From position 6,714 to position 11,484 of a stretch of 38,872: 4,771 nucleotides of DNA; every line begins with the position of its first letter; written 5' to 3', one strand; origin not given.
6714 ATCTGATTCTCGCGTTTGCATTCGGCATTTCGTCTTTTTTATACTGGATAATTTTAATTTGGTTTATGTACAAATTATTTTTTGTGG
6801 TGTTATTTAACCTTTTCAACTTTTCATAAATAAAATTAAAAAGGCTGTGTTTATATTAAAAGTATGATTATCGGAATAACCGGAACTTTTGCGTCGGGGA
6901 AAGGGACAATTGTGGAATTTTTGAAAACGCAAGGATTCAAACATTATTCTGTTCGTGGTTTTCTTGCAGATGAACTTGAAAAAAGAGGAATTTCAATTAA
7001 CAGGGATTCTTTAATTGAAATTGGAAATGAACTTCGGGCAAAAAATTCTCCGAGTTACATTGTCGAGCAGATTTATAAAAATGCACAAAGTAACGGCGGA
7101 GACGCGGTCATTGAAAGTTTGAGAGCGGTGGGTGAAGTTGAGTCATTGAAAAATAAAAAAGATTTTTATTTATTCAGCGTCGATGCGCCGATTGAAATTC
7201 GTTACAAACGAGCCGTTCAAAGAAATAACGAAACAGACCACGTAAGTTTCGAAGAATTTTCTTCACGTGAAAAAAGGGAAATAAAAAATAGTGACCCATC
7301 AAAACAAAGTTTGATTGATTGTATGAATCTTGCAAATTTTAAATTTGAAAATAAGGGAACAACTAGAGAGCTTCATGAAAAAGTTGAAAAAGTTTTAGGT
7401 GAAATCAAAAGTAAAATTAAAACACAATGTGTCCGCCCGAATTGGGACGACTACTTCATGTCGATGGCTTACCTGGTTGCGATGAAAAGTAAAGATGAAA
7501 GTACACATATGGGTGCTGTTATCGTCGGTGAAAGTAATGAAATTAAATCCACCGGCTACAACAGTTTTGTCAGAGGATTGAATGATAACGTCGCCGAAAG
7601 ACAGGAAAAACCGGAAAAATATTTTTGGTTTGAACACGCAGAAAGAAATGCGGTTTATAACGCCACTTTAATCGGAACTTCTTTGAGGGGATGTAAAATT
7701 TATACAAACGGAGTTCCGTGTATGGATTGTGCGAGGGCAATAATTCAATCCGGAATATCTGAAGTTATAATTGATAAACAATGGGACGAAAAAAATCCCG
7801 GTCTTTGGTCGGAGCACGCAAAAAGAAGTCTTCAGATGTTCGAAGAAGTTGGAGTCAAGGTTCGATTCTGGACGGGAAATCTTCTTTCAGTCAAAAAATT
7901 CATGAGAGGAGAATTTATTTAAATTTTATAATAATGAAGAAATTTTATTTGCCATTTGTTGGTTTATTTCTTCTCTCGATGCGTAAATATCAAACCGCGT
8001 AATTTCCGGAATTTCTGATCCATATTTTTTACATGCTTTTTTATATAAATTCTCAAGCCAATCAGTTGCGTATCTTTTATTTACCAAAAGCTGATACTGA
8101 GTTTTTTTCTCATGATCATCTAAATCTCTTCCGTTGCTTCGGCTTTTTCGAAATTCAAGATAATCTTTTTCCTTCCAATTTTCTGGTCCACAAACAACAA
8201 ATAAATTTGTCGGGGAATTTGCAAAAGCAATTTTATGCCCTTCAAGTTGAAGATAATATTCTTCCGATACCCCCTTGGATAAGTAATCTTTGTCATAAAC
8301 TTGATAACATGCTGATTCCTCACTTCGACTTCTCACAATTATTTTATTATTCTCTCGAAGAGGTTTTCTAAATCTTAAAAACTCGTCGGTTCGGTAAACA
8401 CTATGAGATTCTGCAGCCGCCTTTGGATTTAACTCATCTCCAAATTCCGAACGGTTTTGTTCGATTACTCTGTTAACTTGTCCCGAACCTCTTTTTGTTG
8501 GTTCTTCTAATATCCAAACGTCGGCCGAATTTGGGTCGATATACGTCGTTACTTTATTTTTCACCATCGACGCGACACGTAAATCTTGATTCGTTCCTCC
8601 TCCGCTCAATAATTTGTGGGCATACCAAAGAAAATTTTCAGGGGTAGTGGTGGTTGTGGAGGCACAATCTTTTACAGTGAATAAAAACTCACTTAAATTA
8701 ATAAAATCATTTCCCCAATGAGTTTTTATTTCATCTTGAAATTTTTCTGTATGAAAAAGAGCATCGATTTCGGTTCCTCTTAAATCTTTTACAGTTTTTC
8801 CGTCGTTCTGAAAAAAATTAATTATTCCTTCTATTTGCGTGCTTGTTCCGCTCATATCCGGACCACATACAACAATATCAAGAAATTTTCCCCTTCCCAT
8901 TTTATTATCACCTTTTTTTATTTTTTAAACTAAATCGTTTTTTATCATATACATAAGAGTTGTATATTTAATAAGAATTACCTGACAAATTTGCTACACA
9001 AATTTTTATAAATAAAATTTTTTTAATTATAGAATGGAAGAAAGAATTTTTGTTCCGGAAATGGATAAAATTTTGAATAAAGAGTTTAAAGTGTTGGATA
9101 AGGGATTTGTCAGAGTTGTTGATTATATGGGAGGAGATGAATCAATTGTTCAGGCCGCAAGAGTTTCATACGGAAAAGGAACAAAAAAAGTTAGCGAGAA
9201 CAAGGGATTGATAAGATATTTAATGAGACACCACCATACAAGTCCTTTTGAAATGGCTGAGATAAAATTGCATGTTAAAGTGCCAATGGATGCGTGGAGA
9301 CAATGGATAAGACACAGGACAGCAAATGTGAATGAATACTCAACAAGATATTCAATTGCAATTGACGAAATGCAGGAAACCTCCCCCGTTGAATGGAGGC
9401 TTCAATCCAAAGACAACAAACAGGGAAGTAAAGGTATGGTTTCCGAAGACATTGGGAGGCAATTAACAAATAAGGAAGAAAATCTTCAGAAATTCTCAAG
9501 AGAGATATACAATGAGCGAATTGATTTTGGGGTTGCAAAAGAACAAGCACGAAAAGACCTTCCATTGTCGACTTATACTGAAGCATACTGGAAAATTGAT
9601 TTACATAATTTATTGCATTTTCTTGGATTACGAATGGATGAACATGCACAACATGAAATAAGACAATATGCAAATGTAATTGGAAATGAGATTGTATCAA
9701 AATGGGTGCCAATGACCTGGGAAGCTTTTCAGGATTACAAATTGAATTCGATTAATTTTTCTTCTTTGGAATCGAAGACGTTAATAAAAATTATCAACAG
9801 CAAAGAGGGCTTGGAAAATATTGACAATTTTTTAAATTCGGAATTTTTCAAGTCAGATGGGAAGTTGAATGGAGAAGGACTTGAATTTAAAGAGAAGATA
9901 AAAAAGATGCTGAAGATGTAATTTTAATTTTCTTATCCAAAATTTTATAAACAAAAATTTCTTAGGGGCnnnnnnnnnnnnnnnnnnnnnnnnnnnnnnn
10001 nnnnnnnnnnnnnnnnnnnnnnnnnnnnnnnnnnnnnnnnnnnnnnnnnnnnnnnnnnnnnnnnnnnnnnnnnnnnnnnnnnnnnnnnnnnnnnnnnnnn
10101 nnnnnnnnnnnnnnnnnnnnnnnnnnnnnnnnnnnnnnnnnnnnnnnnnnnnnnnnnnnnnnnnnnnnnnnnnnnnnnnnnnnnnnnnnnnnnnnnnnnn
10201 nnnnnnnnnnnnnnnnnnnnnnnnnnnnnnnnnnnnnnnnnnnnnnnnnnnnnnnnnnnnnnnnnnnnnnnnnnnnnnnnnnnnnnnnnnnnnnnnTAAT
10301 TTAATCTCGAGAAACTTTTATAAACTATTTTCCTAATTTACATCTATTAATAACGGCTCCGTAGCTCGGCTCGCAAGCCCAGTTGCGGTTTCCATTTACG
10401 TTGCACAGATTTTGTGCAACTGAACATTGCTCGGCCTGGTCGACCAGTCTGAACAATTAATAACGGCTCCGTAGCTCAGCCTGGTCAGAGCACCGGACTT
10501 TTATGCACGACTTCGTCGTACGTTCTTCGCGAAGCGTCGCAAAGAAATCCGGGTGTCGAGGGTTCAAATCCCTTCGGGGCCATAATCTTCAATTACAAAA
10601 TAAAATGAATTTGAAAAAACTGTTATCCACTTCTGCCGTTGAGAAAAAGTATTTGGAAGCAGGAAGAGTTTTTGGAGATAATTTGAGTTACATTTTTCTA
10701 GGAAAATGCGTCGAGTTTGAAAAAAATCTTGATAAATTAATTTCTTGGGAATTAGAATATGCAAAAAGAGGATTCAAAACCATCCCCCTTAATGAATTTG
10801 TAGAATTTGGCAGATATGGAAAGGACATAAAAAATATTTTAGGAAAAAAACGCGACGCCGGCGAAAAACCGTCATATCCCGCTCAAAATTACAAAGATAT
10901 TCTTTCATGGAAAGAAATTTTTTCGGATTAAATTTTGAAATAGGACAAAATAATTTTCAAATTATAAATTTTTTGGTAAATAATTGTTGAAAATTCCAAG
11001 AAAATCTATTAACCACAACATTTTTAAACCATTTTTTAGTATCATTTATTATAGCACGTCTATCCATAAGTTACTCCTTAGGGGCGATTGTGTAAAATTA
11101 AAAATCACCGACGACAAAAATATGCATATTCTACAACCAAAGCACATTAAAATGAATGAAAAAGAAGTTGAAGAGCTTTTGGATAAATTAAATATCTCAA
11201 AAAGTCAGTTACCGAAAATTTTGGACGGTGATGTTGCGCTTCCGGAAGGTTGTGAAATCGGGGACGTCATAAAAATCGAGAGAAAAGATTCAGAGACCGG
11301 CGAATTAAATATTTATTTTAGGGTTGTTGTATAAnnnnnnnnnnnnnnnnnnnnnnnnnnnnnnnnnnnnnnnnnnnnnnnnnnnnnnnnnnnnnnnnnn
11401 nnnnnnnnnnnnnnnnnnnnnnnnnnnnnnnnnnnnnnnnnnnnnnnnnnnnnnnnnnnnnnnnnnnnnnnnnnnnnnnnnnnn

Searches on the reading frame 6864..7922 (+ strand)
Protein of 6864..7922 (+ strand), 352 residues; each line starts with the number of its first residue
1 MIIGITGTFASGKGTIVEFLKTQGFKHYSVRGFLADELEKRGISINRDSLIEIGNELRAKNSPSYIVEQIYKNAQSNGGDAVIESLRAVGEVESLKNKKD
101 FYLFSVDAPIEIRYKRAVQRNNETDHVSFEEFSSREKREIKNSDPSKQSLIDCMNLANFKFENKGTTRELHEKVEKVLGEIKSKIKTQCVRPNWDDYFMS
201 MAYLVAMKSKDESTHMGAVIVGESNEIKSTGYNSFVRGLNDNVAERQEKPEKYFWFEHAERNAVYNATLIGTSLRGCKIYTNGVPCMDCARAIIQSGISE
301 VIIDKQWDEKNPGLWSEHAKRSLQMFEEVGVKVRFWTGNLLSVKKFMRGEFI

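Call 79: search_protein_families(library=pfam, proteins=[window:6864-7922:+], max_evalue=0.001)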
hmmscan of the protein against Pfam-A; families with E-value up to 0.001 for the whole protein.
window:6864-7922:+ (352 aa): 4 families
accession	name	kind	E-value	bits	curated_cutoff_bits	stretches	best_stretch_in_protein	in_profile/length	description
PF00383.29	dCMP_cyt_deam_1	-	4.7e-21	75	25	1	193-303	2-100/102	Cytidine and deoxycytidylate deaminase zinc-binding region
PF14437.12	MafB19-deam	-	5.4e-14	52.7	27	1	193-304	2-100/142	MafB19-like deaminase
PF13238.12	AAA_18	-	4.7e-08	34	29.4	1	3-128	1-119/128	AAA domain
PF13207.12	AAA_17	-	0.00049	20.8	27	1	7-125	2-128/136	AAA domain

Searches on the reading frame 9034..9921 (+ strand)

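Call 80: search_protein_families(library=pfam, proteins=[window:9034-9921:+], max_evalue=0.001)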
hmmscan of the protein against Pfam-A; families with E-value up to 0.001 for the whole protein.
window:9034-9921:+ (295 aa): 1 family
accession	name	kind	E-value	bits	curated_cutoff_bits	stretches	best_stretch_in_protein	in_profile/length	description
PF02511.20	Thy1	-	6.4e-52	176.6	24.8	1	27-226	1-190/191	Thymidylate synthase complementing protein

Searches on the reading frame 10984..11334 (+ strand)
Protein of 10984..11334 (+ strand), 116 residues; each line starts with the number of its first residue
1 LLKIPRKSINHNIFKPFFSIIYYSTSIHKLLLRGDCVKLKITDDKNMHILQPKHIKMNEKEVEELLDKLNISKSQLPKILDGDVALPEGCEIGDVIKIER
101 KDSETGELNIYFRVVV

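Call 7: search_protein_families(library=ncbifam, proteins=[window:10984-11334:+], max_evalue=1)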
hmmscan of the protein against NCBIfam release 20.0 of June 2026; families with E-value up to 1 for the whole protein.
window:10984-11334:+ (116 aa): 2 families
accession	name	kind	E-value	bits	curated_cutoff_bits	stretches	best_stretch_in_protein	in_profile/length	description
NF007129.0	PRK09570.1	equivalog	3.1e-17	62.1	83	1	46-116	8-78/80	DNA-directed RNA polymerase subunit H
NF033863.1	immun_TipC_fam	subfamily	0.25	11.5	30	0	51-78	136-163/198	TipC family immunity protein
